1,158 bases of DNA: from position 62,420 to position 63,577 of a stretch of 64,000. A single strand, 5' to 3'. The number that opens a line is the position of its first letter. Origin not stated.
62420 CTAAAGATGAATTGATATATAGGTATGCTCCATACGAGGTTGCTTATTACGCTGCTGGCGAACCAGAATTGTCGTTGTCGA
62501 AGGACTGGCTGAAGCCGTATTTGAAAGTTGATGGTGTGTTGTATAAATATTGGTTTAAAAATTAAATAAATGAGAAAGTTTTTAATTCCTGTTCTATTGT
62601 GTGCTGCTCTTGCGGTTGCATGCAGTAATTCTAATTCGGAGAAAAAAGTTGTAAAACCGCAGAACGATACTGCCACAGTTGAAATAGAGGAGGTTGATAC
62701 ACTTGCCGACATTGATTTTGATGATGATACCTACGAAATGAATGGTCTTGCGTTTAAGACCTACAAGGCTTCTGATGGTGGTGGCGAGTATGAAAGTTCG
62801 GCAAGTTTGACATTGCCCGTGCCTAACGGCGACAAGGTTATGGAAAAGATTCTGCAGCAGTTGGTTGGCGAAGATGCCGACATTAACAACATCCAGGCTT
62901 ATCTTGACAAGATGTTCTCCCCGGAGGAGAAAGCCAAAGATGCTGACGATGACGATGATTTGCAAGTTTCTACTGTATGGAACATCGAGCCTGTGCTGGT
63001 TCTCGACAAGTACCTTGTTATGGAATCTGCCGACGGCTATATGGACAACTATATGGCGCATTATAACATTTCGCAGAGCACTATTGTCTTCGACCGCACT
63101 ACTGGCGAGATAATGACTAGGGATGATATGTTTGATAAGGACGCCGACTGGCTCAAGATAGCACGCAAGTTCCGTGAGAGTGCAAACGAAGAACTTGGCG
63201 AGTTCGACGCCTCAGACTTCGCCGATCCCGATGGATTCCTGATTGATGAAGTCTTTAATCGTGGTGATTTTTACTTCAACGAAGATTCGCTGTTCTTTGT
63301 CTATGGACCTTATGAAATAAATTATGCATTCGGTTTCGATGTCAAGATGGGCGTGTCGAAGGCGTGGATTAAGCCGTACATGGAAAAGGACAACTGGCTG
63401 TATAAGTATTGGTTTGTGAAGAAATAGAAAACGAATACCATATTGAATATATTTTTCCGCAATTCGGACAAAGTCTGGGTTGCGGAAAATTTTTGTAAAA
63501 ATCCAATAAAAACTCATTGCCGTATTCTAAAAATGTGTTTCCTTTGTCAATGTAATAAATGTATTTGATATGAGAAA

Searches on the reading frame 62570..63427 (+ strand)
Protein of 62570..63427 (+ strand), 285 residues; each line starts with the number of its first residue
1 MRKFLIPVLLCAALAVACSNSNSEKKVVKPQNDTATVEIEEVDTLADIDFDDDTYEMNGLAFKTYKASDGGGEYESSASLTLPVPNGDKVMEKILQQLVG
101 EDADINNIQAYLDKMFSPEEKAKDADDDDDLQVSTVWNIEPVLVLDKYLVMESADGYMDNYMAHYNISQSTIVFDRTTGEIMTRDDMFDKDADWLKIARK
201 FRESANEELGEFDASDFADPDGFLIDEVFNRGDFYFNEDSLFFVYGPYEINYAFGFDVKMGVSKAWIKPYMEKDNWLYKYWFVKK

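Call 65: find_encoding_contigs(protein=window:62570-63427:+, flank=10000, max_places=3)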
Protein window:62570-63427:+ (285 aa): 3 contigs read that carry it; 1 place shown.
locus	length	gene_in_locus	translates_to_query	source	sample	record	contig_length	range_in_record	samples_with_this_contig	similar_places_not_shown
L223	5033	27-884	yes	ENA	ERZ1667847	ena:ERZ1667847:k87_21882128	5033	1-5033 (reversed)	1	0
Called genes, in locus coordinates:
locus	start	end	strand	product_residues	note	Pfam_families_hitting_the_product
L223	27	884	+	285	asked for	-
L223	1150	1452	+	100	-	-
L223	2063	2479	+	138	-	-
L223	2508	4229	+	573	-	-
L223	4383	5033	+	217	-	?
